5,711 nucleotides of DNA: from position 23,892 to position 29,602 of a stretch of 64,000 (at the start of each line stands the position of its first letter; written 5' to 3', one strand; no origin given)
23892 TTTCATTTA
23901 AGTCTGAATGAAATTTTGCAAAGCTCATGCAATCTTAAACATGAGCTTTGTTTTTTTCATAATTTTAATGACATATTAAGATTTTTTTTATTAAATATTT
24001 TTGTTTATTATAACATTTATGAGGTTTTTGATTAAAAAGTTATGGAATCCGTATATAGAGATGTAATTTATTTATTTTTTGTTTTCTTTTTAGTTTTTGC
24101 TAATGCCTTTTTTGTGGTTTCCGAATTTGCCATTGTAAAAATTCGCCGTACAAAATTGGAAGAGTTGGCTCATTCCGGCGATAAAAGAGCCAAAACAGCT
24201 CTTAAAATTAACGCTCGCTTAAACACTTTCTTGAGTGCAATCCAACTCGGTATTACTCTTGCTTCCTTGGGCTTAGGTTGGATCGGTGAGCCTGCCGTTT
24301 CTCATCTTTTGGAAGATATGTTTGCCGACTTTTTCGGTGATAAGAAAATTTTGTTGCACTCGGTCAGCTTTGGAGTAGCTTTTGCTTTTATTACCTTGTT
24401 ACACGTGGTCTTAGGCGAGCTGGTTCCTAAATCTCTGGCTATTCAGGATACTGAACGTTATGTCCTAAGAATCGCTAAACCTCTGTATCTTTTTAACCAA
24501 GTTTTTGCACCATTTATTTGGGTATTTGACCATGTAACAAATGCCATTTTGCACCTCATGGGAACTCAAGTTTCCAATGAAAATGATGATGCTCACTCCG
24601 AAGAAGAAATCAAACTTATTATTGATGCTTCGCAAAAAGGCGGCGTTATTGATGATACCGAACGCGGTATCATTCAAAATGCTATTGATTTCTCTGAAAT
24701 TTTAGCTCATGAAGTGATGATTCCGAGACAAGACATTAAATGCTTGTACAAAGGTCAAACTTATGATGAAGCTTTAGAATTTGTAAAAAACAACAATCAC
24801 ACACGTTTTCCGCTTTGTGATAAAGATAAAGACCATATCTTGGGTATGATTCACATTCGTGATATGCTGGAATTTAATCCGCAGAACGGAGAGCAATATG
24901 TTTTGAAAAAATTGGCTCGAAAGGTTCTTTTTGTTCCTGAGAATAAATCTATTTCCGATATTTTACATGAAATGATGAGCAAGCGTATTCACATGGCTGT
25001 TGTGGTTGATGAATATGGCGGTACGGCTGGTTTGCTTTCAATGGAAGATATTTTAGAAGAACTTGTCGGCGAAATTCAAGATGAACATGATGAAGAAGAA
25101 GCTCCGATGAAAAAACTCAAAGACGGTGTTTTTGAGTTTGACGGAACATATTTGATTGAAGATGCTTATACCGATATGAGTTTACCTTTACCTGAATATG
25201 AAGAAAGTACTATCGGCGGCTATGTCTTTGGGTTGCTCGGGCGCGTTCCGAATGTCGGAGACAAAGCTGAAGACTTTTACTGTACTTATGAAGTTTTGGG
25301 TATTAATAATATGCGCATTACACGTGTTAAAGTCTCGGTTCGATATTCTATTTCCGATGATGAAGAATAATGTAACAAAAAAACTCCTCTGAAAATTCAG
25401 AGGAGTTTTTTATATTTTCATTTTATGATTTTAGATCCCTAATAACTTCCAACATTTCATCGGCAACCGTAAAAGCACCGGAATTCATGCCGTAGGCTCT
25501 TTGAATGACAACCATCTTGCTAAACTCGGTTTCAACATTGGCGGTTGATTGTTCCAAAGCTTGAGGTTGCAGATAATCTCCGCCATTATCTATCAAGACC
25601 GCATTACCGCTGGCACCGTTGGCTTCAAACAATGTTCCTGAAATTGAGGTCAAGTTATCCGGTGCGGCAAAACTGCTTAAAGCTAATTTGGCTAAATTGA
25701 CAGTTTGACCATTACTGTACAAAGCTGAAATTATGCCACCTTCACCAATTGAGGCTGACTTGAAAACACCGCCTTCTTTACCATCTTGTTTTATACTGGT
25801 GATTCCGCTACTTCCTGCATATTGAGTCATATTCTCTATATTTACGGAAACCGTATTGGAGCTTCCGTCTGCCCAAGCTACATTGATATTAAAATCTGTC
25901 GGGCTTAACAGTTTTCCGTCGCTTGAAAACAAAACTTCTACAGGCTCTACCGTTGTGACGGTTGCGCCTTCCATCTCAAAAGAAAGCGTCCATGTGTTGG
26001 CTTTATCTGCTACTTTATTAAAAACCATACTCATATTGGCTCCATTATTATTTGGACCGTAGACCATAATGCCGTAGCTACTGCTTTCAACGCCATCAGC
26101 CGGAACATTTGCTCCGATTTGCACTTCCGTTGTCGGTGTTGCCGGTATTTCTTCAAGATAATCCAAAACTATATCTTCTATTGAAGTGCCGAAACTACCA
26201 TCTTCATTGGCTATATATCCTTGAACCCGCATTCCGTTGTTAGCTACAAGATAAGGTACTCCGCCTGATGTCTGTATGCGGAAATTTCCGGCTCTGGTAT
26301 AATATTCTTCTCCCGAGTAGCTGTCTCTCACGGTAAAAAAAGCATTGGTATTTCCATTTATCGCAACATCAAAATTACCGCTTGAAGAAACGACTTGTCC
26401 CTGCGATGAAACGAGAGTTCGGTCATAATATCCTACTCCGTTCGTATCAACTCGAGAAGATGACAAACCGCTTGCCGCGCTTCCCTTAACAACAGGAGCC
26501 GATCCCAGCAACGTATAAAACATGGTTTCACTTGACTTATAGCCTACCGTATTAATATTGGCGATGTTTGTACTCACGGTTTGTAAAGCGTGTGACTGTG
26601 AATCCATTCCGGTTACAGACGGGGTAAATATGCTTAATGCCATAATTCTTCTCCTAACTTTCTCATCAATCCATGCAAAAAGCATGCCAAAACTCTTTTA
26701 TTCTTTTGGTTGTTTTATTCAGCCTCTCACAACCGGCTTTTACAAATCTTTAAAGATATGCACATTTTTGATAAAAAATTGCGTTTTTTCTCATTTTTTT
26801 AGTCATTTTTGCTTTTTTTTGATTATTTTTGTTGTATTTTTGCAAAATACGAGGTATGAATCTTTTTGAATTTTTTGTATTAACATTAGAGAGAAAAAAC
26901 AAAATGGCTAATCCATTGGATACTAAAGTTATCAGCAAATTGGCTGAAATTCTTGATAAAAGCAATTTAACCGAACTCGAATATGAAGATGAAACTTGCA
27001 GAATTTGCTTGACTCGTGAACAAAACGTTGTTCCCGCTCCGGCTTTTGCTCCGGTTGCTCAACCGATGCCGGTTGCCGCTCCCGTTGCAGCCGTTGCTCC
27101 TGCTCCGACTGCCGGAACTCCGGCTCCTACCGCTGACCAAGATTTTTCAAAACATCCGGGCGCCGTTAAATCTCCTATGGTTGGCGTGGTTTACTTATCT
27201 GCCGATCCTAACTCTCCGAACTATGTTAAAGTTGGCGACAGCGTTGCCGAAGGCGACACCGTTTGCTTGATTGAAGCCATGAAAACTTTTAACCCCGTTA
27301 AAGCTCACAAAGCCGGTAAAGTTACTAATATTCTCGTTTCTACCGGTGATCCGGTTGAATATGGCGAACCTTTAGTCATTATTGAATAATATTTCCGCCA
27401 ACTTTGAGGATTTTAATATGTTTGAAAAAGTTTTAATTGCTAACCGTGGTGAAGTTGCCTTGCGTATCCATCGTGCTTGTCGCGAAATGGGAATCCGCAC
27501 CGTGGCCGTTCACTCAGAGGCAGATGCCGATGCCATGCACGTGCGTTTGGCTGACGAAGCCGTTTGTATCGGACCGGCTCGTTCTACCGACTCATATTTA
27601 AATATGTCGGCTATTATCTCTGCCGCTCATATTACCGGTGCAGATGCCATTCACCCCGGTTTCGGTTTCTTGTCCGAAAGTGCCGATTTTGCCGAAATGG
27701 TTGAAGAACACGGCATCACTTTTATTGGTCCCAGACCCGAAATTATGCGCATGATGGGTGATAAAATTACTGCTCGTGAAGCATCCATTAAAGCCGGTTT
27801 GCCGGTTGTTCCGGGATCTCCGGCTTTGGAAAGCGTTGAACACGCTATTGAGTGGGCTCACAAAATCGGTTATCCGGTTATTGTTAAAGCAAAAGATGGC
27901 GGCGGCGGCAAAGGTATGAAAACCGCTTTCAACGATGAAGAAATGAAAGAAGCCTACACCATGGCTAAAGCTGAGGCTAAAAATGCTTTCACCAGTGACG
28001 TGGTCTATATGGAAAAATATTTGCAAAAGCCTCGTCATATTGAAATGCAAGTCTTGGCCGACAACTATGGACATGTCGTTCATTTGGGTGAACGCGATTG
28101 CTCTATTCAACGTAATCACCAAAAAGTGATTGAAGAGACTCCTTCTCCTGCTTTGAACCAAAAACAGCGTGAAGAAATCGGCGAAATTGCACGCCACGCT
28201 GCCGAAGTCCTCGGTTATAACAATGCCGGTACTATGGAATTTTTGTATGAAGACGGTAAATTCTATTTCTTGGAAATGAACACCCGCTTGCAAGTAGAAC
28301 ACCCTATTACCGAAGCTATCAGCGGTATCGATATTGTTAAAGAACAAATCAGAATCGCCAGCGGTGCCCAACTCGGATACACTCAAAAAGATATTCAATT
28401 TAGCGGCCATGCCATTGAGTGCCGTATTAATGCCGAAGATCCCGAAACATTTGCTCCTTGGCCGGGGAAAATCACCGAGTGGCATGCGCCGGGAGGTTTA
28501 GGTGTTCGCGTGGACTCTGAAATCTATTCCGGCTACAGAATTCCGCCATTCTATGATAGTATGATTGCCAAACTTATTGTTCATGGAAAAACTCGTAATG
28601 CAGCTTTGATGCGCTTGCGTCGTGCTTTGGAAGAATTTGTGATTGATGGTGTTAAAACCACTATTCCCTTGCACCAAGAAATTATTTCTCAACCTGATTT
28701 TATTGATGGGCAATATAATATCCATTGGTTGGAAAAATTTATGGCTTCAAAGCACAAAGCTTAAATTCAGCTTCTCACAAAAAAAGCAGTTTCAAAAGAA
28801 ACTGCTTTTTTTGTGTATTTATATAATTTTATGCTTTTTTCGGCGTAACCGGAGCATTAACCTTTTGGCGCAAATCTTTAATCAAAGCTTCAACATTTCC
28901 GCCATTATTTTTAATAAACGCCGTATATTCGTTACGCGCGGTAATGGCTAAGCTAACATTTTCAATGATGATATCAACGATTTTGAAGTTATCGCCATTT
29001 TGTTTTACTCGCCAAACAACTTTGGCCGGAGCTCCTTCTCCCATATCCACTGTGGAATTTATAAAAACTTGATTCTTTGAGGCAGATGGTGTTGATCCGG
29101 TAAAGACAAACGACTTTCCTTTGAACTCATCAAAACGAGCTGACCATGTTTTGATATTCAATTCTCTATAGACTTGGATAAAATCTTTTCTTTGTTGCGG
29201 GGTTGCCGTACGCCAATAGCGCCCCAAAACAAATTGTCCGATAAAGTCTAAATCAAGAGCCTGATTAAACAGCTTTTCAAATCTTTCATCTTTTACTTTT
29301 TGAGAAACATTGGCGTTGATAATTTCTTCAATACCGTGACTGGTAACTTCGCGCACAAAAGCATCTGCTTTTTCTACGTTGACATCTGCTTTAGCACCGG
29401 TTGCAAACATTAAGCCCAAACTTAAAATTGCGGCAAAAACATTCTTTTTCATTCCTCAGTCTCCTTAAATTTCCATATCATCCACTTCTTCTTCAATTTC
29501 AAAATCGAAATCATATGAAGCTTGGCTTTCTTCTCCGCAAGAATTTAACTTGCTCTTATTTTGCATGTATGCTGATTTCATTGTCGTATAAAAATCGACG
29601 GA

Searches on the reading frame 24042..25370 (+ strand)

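Call 70: search_protein_families(library=pfam, proteins=[window:24042-25370:+], max_evalue=0.00001)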
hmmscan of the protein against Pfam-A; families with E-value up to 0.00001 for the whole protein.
window:24042-25370:+ (442 aa): 3 families
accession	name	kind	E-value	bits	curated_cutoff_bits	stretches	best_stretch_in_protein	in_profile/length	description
PF01595.25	CNNM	-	5.7e-57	192.7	28.4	1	13-207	2-181/181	Cyclin M transmembrane N-terminal domain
PF00571.33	CBS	-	4.5e-18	65.8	24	2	293-342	7-56/57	CBS domain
PF03471.22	CorC_HlyC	-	2.7e-13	50.2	27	1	358-432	2-78/81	Transporter associated domain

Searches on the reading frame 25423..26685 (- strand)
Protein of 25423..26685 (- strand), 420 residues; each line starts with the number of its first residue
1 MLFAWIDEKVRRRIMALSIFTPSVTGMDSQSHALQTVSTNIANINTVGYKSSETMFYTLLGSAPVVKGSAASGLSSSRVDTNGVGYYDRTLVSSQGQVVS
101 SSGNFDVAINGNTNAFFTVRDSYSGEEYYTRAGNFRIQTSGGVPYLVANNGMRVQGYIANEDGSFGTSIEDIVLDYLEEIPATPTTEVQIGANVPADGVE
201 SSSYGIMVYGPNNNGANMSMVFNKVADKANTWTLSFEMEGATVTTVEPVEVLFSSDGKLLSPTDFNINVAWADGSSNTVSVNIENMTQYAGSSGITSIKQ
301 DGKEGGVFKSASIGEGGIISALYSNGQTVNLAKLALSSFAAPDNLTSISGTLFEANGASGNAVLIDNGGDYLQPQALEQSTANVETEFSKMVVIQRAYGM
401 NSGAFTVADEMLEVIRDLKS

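Call 14: search_protein_families(library=pfam, proteins=[window:25423-26685:-], max_evalue=0.001)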
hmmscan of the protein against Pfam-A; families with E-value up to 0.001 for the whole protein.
window:25423-26685:- (420 aa): 4 families
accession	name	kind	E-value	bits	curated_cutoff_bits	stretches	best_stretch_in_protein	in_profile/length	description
PF07559.19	FlgE_D2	-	2.4e-09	38.3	22.7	1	203-302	23-141/142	Flagellar basal body protein FlaE D2 domain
PF06429.18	Flg_bbr_C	-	3.2e-09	36.6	23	1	374-415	2-43/46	Flagellar basal body rod FlgEFG protein C-terminal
PF22692.1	LlgE_F_G_D1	-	1.7e-08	35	27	1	108-162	1-49/64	Flagellar hook protein FlgE/F/G D1 domain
PF00460.25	Flg_bb_rod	-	3.7e-07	30.4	20.7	1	24-50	5-31/31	Flagella basal body rod protein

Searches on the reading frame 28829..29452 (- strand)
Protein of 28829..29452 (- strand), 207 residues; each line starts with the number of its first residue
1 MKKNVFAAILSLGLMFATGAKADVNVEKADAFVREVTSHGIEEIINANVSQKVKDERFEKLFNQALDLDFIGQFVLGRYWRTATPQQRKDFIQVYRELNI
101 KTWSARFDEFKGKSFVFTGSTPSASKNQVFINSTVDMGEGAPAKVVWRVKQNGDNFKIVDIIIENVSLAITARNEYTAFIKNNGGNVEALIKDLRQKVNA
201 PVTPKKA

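Call 14: search_protein_families(library=pfam, proteins=[window:28829-29452:-], max_evalue=0.001)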
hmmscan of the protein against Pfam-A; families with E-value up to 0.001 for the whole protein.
window:28829-29452:- (207 aa): 1 family
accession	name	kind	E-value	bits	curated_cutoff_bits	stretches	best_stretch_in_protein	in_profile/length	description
PF05494.18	MlaC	-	2.8e-37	128.5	26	1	50-196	16-166/166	MlaC protein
